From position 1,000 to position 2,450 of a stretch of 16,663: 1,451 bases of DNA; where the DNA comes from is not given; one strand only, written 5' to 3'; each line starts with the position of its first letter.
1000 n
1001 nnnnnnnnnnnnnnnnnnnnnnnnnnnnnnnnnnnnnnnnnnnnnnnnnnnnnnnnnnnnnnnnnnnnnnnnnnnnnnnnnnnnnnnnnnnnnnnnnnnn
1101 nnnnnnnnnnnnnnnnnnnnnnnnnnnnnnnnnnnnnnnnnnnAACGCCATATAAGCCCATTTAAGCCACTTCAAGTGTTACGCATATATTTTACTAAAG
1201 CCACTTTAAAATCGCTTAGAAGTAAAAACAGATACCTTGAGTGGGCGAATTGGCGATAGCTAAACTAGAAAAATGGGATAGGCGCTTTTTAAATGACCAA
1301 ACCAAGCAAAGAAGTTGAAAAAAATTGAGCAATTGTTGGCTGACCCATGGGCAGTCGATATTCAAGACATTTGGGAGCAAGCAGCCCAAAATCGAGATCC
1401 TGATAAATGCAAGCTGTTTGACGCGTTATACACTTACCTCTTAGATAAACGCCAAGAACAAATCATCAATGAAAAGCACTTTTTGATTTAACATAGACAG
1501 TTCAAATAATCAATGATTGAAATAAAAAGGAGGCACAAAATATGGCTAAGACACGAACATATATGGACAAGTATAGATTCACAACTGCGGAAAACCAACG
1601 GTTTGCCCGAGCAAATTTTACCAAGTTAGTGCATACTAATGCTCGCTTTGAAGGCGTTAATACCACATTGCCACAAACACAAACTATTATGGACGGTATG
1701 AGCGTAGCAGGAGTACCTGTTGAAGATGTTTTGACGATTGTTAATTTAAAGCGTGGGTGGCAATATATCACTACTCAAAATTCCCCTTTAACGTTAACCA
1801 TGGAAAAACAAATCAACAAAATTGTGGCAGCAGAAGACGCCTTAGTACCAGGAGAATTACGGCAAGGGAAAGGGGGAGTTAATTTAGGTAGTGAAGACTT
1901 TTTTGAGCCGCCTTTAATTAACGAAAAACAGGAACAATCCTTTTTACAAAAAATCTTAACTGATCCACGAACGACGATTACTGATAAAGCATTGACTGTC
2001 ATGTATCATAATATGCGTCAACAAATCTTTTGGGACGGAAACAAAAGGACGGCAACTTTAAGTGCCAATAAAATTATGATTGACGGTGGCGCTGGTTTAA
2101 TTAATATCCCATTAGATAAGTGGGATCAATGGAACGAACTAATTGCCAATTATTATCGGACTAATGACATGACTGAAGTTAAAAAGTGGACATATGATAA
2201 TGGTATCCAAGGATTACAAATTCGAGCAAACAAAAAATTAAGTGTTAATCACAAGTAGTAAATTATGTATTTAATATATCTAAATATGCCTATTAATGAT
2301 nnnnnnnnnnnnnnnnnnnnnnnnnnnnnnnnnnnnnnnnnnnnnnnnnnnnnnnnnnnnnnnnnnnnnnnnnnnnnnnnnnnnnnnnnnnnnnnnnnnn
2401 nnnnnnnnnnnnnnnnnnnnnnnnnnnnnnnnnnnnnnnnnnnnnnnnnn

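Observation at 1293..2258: Homopolymer-broken small ORF upstream of a Doc-like protein lacking the catalytic histidine: a possibly decayed toxin-antitoxin-like pair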

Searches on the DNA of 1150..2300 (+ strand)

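Call 5: search_dna_similar(query=window:1150-2300:+, collection=plasmids, mode=near, max_rows=30)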
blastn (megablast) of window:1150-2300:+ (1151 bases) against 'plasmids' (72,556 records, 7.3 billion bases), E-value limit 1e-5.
Records with a match: 235; places in all: 256; records where one place covers at least 80% of the query: 130.
Best place of each record, by identity: >=99% 1; 95-99% 4; 90-95% 81; 80-90% 144; 60-80% 5.
By first word of the organism name: Lactiplantibacillus 116; Latilactobacillus 46; Pediococcus 13; Ligilactobacillus 10; Loigolactobacillus 9; Levilactobacillus 7; Lactobacillus 6; Limosilactobacillus 5; Lentilactobacillus 5; Companilactobacillus 4; and 8 more.
By predicted mobility (MOB-suite, as given by PLSDB): mobilizable 150; conjugative 70; non-mobilizable 15.
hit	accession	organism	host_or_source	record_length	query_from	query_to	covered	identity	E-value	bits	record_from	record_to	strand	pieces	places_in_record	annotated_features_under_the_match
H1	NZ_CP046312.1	Lactobacillus crispatus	Homo sapiens,mid-vaginal ...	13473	1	1151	100%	99.9%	0e+0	2121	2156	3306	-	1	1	Fic family protein | hypothetical protein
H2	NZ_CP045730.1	Limosilactobacillus gastricus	Homo sapiens,Whole organism,gastric ...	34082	1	1100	96%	96.9%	0e+0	1844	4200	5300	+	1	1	Fic family protein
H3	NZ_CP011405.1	Ligilactobacillus salivarius str. Ren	Homo sapiens,human feces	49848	1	1100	96%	96.8%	0e+0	1836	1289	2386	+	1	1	hypothetical protein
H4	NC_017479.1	Ligilactobacillus salivarius CECT 5713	-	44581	4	1100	95%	94.4%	0e+0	1683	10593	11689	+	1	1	Fic family protein | hypothetical protein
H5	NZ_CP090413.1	Ligilactobacillus salivarius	Homo sapiens,culture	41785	4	1100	95%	94.4%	0e+0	1683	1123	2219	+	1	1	Fic family protein | hypothetical protein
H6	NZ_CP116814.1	Ligilactobacillus salivarius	Sus scrofa domesticus,gut sample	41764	4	1100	95%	94.4%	0e+0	1683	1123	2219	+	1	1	Fic family protein | hypothetical protein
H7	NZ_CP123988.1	Ligilactobacillus salivarius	Homo sapiens,cell culture,oral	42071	4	1100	95%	94.4%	0e+0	1683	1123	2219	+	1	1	Fic family protein | hypothetical protein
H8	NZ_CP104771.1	Pediococcus inopinatus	single cell,kimcihi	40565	1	1100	96%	92.6%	0e+0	1578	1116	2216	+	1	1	Fic family protein | hypothetical protein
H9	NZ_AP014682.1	Paucilactobacillus hokkaidonensis JCM 18461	-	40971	1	1100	96%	92.4%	0e+0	1567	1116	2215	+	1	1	Fic family protein | hypothetical protein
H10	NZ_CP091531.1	Lactiplantibacillus paraplantarum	Cell culture,fermented food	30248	10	1100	95%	93.0%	0e+0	1594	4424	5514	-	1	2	Fic family protein | hypothetical protein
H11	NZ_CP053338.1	Lactiplantibacillus paraplantarum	pure culture,fermented vegetable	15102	10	1100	95%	93.0%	0e+0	1594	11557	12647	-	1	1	Fic family protein | hypothetical protein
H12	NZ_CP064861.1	Companilactobacillus futsaii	jamiecosley,whole organism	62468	3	1100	95%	92.2%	0e+0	1552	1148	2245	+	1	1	Fic family protein | hypothetical protein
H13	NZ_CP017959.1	Lactiplantibacillus plantarum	pure culture,pit mud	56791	10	1100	95%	92.7%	0e+0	1572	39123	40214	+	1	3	Fic family protein | hypothetical protein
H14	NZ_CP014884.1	Loigolactobacillus backii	cell culture,brewery environment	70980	1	1100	96%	91.8%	0e+0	1533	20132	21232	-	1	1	hypothetical protein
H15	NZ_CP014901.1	Loigolactobacillus backii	cell culture,brewery environment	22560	1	1100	96%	91.8%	0e+0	1528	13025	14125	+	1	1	hypothetical protein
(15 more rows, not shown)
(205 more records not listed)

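Call 6: get_annotated_region(hit=H1, flank=3000)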
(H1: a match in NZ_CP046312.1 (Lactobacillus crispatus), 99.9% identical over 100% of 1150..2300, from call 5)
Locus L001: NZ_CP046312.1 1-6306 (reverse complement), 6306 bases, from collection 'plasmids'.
description: Lactobacillus crispatus strain FDAARGOS_743 plasmid unnamed1, complete sequence
organism: Lactobacillus crispatus (NCBI taxid 47770)
taxonomy: Bacteria; Bacillota; Bacilli; Lactobacillales; Lactobacillaceae; Lactobacillus; Lactobacillus crispatus
host: -; source: Homo sapiens,mid-vaginal wall,mid-vaginal wall; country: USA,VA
typing (MOB-suite, as given by PLSDB): non-mobilizable; replicon rep_cluster_707
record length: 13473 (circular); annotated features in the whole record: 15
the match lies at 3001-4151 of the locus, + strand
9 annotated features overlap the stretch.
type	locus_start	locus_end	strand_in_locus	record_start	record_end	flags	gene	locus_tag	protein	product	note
CDS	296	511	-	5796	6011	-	-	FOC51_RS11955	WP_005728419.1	hypothetical protein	-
CDS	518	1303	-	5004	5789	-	-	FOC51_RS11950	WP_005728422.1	ParA family protein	-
CDS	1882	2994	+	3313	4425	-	-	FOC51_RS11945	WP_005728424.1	replication initiator protein A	-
CDS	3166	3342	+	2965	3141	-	-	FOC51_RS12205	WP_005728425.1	hypothetical protein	-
CDS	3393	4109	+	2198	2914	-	-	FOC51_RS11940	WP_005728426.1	Fic family protein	-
CDS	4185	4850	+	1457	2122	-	-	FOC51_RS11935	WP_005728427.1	IS607 family transposase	-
CDS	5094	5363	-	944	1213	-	-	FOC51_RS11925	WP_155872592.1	hypothetical protein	-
CDS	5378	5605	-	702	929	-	-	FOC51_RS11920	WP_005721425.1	hypothetical protein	-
CDS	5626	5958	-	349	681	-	-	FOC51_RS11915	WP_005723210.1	hypothetical protein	-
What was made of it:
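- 1315..1491 (+): Downstream frame of the small ORF. It is a 58-codon open frame from TTG 1315 that holds the conserved core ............IINEKHF. RefSeq annotates it as a 58-aa hypothetical protein (call 6).
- These include the complete record NZ_CP046312 of L. crispatus strain FDAARGOS_743 (calls 5, 6).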

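Call 7: get_annotated_region(hit=H2, flank=2000)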
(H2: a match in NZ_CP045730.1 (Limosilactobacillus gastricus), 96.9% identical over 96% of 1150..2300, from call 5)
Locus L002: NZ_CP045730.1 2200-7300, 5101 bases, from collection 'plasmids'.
description: Limosilactobacillus gastricus strain LG045 plasmid unnamed1, complete sequence
organism: Limosilactobacillus gastricus (NCBI taxid 227942)
taxonomy: Bacteria; Bacillota; Bacilli; Lactobacillales; Lactobacillaceae; Limosilactobacillus; Limosilactobacillus gastricus
host: -; source: Homo sapiens,Whole organism,gastric biopsies, stomach mucosa; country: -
typing (MOB-suite, as given by PLSDB): mobilizable; replicon rep_cluster_707; relaxase MOBP,MOBQ
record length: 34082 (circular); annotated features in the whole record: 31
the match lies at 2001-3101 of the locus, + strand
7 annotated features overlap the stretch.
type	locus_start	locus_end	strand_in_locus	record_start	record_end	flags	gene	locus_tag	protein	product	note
CDS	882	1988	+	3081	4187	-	-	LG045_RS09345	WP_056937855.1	replication initiator protein A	-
CDS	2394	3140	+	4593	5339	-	-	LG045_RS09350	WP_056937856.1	Fic family protein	-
CDS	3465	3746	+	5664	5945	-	-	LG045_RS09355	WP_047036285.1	type II toxin-antitoxin system RelB/DinJ family antitoxin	GO:0006355 - regulation of DNA-templated transcription [Evidence IEA]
CDS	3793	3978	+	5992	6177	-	-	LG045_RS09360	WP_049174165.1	hypothetical protein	-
CDS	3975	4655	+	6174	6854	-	-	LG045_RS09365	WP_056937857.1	zeta toxin family protein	-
CDS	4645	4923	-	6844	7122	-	-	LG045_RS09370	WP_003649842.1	hypothetical protein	-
CDS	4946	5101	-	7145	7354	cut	-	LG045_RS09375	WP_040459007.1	hypothetical protein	-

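Call 8: get_annotated_region(hit=H4, flank=2000)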
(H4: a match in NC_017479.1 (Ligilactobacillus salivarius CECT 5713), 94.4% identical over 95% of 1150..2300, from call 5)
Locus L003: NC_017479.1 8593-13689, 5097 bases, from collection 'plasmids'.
description: Ligilactobacillus salivarius CECT 5713 plasmid pHN1, complete sequence
organism: Ligilactobacillus salivarius CECT 5713 (NCBI taxid 712961)
taxonomy: Bacteria; Bacillota; Bacilli; Lactobacillales; Lactobacillaceae; Ligilactobacillus; Ligilactobacillus salivarius; Ligilactobacillus salivarius CECT 5713
host: -; source: -; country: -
typing (MOB-suite, as given by PLSDB): mobilizable; replicon rep_cluster_707; relaxase MOBQ
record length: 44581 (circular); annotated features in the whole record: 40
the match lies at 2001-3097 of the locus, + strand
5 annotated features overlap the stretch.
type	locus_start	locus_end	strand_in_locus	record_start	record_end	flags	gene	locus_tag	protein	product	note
CDS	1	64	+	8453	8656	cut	-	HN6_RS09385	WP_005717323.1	hypothetical protein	-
CDS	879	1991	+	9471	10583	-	-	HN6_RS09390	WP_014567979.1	replication initiator protein A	-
CDS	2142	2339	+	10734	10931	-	-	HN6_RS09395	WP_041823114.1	hypothetical protein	-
CDS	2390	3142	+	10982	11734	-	-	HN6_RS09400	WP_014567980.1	Fic family protein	-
CDS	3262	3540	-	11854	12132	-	-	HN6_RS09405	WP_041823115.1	hypothetical protein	-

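Call 9: get_annotated_region(hit=H8, flank=2000)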
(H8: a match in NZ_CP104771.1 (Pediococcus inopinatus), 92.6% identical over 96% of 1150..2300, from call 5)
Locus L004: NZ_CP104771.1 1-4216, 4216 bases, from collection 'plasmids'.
description: Pediococcus inopinatus strain BC1 plasmid pCM-BC1-3, complete sequence
organism: Pediococcus inopinatus (NCBI taxid 114090)
taxonomy: Bacteria; Bacillota; Bacilli; Lactobacillales; Lactobacillaceae; Pediococcus; Pediococcus inopinatus
host: -; source: single cell,kimcihi; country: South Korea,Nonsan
typing (MOB-suite, as given by PLSDB): mobilizable; replicon rep_cluster_707; relaxase MOBP,MOBQ
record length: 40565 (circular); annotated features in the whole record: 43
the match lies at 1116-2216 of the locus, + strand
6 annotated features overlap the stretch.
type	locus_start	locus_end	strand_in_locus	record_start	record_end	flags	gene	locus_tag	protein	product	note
CDS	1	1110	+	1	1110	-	-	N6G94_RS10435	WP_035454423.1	replication initiator protein A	-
CDS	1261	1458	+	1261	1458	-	-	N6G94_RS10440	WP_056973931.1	hypothetical protein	-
CDS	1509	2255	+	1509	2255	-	-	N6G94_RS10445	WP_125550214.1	Fic family protein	-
CDS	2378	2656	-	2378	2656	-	-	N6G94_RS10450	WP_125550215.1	hypothetical protein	-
CDS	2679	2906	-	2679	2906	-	-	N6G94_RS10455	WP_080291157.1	hypothetical protein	-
CDS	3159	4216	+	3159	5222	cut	mobQ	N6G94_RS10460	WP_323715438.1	MobQ family relaxase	-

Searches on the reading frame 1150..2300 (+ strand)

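Call 51: search_protein_families(library=pfam, proteins=[L002:3975-4652:+, L002:3465-3743:+], max_evalue=5)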
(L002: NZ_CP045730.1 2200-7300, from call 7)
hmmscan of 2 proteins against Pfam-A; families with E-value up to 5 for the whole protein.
L002:3975-4652:+ (226 aa): 11 families
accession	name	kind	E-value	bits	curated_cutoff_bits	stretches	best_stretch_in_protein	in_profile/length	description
PF06414.18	Zeta_toxin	-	6.3e-14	52.3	22.3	1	4-166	15-192/199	Zeta toxin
PF13671.12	AAA_33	-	3.4e-08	34.3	27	1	8-136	2-134/143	AAA domain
PF13175.12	AAA_15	-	0.00035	20.7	32.1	1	6-214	24-158/374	AAA ATPase domain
PF00005.33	ABC_tran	-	0.0013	19.7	25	1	5-104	11-89/137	ABC transporter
PF13555.12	AAA_29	-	0.0046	17.1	27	1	7-33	24-50/61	P-loop containing region of AAA domain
PF13238.12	AAA_18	-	0.0068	17.3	29.4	1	8-122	1-111/128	AAA domain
PF13479.12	AAA_24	-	0.015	15.5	27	1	5-79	2-72/195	AAA domain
PF22899.2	SMCHD1_S5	-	0.02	15.2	27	1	161-210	11-60/168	SMCHD1, ribosomal S5 domain 2-like domain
PF13304.12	AAA_21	-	0.037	14.5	27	1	10-49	4-43/304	AAA domain, putative AbiEii toxin, Type IV TA system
PF25201.1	nSTAND6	-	0.24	11.9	27.7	1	6-68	19-92/148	Novel STAND NTPase 6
PF13476.12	AAA_23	-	1.3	10.1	27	1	8-156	22-142/201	AAA domain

L002:3465-3743:+ (93 aa): 1 family
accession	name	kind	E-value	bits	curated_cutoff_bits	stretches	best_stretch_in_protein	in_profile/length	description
PF04221.18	RelB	-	1.1e-08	35.3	22.4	1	9-82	4-74/82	RelB antitoxin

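Call 94: search_dna_similar(query=L002:3975-4652:+, collection=plasmids, mode=protein, max_evalue=1e-10, max_rows=30, rows=spread)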
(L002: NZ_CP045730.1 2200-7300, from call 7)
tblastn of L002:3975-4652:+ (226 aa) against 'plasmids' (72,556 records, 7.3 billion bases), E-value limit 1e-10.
Records with a match: 649; places in all: 671; records where one place covers at least 80% of the query: 403.
Best place of each record, by identity: >=99% 1; 95-99% 67; 90-95% 28; 80-90% 6; 60-80% 136; <60% 411.
By first word of the organism name: Lactiplantibacillus 143; Acinetobacter 94; Agrobacterium 35; Enterococcus 34; Pediococcus 29; Rhizobium 22; Escherichia 21; Zymomonas 18; Clostridium 17; Lacticaseibacillus 16; and 67 more.
By predicted mobility (MOB-suite, as given by PLSDB): conjugative 243; mobilizable 222; non-mobilizable 184.
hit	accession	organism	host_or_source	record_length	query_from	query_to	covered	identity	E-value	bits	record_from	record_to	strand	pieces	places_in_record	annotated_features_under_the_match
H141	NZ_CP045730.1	Limosilactobacillus gastricus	Homo sapiens,Whole organism,gastric ...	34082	1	226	100%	99.6%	2e-149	466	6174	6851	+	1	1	zeta toxin family protein | hypothetical protein (x2)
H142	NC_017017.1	Pediococcus claussenii ATCC BAA-344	-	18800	1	226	100%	96.9%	2e-145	455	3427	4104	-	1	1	zeta toxin family protein | hypothetical protein (x2)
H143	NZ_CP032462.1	Lactiplantibacillus plantarum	Single strain,kimchi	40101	1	226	100%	96.9%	2e-144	451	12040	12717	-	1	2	zeta toxin family protein | ATPase | hypothetical protein (x2)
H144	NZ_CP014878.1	Loigolactobacillus backii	cell culture,beer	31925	1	226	100%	92.5%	2e-136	429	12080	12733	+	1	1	zeta toxin family protein | hypothetical protein (x2)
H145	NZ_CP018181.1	Liquorilactobacillus nagelii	cell culture,water kefir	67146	14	226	94%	69.5%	7e-95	310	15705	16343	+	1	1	zeta toxin family protein | hypothetical protein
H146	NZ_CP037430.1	Lactiplantibacillus plantarum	Food,kimchi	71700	1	226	100%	63.8%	1e-67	303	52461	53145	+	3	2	hypothetical protein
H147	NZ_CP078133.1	Lactiplantibacillus plantarum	isolated strain,food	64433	1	226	100%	63.1%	9e-71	292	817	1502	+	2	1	hypothetical protein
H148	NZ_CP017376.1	Lactiplantibacillus plantarum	cell culture,raw sausage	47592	1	225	100%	62.1%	8e-70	288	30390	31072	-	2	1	hypothetical protein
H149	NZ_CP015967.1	Lactiplantibacillus plantarum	Bos taurus,raw cow milk,raw cow milk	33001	1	220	96%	62.2%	8e-63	286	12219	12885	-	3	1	none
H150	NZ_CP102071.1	Enterococcus faecalis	Pig,single cell,Rectal swab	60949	1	187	83%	53.5%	1e-58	206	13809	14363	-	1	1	none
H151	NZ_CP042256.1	Lactiplantibacillus plantarum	food,fermented vegetable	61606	76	225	66%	60.4%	3e-52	187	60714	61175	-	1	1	ATPase | hypothetical protein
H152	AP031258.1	Enterococcus faecium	-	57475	3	218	96%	39.3%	5e-39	149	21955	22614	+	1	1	hypothetical protein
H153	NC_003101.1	Lactococcus lactis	-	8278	83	224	63%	55.6%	2e-41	156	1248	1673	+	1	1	ATPase-like protein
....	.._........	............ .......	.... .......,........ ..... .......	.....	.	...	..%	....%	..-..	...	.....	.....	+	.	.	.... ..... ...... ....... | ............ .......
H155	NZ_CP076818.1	Acinetobacter baumannii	Homo sapiens,sacrum ulcer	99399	2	191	84%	35.3%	5e-13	75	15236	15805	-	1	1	zeta toxin family protein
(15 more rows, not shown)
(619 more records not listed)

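Call 95: get_annotated_region(hit=H146, flank=2000)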
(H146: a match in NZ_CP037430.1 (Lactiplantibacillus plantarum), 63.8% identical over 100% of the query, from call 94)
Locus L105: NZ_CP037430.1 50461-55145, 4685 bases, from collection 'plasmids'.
description: Lactiplantibacillus plantarum strain EM plasmid pEM1, complete sequence
organism: Lactiplantibacillus plantarum (NCBI taxid 1590)
taxonomy: Bacteria; Bacillota; Bacilli; Lactobacillales; Lactobacillaceae; Lactiplantibacillus; Lactiplantibacillus plantarum
host: -; source: Food,kimchi; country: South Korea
typing (MOB-suite, as given by PLSDB): mobilizable; replicon rep_cluster_1607,rep_cluster_707; relaxase MOBP,MOBQ
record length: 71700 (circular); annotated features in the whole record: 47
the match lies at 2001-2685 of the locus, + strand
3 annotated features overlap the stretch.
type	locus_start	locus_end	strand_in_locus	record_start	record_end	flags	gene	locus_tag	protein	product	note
CDS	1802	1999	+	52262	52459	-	-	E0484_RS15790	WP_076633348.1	hypothetical protein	-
CDS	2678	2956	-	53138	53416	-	-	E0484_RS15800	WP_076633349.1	hypothetical protein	-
CDS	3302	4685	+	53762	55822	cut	mobQ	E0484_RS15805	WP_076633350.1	MobQ family relaxase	-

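Call 96: get_annotated_region(hit=H145, flank=2000)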
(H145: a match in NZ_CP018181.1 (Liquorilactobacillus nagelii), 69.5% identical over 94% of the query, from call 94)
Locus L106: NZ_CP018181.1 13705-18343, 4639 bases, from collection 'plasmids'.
description: Liquorilactobacillus nagelii strain TMW 1.1827 plasmid pL11827-1, complete sequence
organism: Liquorilactobacillus nagelii (NCBI taxid 82688)
taxonomy: Bacteria; Bacillota; Bacilli; Lactobacillales; Lactobacillaceae; Liquorilactobacillus; Liquorilactobacillus nagelii
host: -; source: cell culture,water kefir; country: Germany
typing (MOB-suite, as given by PLSDB): mobilizable; replicon rep_cluster_707; relaxase MOBP,MOBQ
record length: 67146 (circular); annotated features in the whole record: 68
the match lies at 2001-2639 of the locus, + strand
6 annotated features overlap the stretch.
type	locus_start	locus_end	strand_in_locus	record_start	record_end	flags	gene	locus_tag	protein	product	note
CDS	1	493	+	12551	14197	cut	-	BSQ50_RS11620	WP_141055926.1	IS1182 family transposase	-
CDS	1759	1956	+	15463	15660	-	-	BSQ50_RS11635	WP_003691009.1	hypothetical protein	-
CDS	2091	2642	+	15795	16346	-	-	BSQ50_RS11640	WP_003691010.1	zeta toxin family protein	-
CDS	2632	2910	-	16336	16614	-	-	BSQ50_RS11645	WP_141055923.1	hypothetical protein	-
CDS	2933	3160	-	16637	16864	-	-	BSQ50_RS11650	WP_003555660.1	hypothetical protein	-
CDS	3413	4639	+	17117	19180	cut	mobQ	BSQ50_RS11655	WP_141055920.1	MobQ family relaxase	-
